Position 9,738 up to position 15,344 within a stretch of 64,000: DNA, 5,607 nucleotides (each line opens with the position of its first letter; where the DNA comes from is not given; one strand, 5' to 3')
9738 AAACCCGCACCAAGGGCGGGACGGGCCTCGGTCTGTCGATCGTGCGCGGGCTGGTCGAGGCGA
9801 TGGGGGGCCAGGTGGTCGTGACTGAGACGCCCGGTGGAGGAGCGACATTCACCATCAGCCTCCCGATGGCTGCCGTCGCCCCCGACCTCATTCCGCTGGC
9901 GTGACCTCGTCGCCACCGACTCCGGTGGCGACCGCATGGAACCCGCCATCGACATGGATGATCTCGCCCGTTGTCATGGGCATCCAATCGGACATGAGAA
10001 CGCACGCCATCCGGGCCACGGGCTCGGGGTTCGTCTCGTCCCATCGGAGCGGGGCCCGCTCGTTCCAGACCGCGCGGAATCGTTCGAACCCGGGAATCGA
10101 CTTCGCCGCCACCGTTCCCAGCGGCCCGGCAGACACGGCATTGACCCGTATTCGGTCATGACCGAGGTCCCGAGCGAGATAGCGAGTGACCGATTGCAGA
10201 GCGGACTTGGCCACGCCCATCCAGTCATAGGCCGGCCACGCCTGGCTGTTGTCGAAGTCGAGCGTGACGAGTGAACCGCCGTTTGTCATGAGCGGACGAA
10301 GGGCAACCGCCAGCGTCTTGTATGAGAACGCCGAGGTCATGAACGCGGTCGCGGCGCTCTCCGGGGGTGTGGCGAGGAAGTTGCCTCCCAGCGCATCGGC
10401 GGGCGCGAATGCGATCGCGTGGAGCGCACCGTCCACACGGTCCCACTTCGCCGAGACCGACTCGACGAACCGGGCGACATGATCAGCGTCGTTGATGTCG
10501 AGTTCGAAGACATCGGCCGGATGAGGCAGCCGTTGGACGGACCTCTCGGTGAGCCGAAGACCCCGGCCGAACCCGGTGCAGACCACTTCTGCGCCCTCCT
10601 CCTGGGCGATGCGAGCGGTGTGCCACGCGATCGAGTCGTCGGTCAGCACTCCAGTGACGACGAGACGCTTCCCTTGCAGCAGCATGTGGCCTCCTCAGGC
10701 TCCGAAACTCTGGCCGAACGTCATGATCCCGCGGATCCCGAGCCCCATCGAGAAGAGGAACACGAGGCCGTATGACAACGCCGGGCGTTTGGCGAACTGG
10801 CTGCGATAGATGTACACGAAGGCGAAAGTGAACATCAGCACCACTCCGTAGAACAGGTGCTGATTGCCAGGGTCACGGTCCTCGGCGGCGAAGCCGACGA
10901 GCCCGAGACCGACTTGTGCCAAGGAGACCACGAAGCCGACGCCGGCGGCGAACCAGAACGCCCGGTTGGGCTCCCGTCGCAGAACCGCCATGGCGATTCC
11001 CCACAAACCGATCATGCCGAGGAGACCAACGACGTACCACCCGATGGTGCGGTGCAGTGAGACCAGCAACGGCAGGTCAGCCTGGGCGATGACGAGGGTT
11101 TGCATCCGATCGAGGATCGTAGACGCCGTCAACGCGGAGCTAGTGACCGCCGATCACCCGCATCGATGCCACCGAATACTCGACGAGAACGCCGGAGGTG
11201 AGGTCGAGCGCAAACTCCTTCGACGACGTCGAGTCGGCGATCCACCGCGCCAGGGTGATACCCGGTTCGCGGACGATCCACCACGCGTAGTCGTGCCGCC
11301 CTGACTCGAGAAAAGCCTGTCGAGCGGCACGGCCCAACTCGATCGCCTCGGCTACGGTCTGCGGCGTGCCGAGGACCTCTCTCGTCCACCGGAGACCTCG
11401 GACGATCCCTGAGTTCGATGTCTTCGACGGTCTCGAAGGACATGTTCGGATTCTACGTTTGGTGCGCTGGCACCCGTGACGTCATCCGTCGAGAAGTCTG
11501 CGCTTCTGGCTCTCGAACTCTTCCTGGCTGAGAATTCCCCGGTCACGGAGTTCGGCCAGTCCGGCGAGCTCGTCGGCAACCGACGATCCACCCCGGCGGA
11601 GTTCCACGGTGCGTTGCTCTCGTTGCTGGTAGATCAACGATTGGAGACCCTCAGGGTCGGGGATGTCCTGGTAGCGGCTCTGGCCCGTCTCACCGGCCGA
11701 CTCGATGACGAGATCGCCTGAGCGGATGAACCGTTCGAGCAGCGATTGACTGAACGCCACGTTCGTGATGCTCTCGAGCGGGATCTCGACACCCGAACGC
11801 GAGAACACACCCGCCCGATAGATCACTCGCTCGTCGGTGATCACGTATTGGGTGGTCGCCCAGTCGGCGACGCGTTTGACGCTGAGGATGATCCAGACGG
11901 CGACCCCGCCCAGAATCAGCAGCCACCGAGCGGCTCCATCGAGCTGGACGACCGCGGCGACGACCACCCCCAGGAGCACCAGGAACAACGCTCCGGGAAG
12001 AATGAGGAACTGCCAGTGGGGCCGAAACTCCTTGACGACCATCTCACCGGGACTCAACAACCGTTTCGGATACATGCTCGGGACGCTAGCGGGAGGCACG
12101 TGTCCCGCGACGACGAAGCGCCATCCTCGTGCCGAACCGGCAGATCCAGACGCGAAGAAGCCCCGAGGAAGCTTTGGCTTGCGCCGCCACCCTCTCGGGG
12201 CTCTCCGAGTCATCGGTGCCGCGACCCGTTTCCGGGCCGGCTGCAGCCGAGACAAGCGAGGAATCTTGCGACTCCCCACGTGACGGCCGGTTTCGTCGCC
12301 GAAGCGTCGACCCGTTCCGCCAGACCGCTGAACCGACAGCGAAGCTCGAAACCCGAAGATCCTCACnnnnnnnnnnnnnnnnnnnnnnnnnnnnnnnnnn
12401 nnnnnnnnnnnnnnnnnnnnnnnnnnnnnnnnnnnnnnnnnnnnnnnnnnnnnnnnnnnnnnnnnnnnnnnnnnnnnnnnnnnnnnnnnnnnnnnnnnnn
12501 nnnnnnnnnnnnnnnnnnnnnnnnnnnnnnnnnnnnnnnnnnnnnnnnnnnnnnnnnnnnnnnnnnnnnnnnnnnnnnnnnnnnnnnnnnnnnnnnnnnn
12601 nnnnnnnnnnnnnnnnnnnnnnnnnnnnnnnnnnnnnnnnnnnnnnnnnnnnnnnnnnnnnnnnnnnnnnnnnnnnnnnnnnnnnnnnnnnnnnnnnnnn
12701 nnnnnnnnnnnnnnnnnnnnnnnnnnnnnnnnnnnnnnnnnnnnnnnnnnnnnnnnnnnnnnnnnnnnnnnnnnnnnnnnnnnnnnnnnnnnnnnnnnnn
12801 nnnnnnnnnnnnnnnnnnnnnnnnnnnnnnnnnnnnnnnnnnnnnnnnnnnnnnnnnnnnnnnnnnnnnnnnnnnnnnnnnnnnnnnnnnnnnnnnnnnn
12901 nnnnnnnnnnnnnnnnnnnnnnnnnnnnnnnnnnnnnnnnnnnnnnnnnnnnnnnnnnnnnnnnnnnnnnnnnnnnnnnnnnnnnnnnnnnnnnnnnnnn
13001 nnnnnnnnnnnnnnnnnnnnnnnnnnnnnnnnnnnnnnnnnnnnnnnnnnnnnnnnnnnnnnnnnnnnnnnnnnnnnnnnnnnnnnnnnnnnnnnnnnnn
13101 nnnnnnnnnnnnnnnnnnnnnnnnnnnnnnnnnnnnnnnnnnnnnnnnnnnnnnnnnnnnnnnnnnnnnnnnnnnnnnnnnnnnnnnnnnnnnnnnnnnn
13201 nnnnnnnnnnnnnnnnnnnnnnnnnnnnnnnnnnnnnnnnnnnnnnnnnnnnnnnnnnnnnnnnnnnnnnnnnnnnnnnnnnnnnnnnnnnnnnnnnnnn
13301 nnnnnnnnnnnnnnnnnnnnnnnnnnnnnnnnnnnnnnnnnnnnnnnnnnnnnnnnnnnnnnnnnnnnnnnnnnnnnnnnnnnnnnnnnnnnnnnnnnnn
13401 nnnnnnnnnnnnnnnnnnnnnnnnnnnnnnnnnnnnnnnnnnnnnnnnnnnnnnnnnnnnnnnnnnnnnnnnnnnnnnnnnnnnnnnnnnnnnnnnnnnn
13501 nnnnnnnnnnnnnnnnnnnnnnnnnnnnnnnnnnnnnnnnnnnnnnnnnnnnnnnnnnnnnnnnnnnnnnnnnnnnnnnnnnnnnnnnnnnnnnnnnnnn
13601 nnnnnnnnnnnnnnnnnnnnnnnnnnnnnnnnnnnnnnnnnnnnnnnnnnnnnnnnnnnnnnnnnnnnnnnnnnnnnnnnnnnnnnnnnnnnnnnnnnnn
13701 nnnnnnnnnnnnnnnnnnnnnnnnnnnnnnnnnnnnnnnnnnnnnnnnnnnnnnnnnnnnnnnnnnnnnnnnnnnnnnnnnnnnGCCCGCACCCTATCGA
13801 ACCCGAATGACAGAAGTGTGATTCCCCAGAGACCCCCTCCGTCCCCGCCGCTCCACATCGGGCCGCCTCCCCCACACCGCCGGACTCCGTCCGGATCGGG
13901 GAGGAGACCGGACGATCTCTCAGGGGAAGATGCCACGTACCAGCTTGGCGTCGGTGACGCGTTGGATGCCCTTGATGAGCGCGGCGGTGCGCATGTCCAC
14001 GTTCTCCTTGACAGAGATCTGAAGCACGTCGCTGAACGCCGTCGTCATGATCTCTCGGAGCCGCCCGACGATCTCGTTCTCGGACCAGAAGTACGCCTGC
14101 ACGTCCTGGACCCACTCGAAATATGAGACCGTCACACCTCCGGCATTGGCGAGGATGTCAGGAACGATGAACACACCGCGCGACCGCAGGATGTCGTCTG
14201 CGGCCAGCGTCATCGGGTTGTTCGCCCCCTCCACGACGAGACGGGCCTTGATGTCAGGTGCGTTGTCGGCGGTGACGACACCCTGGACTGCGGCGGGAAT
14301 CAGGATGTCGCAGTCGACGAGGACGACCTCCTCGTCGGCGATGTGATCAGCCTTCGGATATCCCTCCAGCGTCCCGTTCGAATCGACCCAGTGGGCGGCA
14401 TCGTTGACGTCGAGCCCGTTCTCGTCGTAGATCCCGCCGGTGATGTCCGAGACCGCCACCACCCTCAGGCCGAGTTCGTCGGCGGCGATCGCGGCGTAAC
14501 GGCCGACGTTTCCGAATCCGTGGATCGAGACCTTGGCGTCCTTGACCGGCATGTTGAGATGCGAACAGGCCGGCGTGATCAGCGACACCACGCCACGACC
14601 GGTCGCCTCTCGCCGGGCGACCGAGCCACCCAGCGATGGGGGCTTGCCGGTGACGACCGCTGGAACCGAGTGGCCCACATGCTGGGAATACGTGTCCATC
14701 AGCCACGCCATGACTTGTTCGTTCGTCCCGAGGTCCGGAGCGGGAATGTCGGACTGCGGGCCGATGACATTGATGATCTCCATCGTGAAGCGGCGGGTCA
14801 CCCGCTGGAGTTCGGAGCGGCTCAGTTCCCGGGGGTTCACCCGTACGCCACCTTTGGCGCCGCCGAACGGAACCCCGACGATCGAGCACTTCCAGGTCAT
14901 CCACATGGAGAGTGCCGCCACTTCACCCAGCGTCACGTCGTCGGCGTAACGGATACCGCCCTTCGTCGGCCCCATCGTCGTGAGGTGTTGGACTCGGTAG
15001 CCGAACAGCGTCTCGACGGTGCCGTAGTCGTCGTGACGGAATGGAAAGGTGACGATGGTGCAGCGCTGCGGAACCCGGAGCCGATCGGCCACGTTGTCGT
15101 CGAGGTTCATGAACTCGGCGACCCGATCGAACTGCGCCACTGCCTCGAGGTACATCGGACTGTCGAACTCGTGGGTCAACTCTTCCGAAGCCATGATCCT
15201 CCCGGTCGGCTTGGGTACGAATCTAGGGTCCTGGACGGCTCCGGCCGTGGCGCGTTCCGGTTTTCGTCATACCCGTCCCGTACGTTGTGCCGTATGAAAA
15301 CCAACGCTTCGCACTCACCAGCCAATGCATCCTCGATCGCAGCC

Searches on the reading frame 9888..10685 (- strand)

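Call 49: search_protein_families(library=pfam, proteins=[window:9888-10685:-], max_evalue=0.0001)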
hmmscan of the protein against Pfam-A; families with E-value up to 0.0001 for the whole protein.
window:9888-10685:- (265 aa): 2 families
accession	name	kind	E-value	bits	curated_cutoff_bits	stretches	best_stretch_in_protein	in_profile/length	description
PF13561.12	adh_short_C2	-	6.6e-69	232.5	27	1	12-250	1-236/236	Enoyl-(Acyl carrier protein) reductase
PF00106.31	adh_short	-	1.9e-12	47.5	26.6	1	9-197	4-190/195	short chain dehydrogenase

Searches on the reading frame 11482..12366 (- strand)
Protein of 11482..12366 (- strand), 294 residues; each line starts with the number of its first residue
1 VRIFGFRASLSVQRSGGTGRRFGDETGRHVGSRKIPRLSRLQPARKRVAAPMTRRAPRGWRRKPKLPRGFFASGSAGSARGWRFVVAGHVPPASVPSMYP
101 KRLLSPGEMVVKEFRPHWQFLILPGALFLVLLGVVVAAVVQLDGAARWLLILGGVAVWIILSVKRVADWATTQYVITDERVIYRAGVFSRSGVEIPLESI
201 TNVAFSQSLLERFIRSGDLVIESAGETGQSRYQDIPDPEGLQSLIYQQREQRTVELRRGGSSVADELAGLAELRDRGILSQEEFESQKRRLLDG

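Call 49: search_protein_families(library=pfam, proteins=[window:11482-12366:-], max_evalue=0.0001)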
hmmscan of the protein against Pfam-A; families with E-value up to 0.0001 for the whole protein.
window:11482-12366:- (294 aa): 2 families
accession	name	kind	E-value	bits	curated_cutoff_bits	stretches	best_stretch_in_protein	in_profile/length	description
PF03703.20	bPH_2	-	4.7e-21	75.2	22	1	169-244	1-77/78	Bacterial PH domain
PF09851.14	SHOCT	-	1.5e-08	34.5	27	1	265-292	1-28/28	Short C-terminal domain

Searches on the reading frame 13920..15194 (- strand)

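Call 49: search_protein_families(library=pfam, proteins=[window:13920-15194:-], max_evalue=0.0001)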
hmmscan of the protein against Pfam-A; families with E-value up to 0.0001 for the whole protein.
window:13920-15194:- (424 aa): 2 families
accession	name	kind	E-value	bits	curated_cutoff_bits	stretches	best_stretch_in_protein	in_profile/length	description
PF00208.27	ELFV_dehydrog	-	5.3e-77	259.2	23.4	1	189-421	1-241/241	Glutamate/Leucine/Phenylalanine/Valine dehydrogenase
PF02812.23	ELFV_dehydrog_N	-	2.9e-52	176.2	25.3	1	42-170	1-128/129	Glu/Leu/Phe/Val dehydrogenase, dimerisation domain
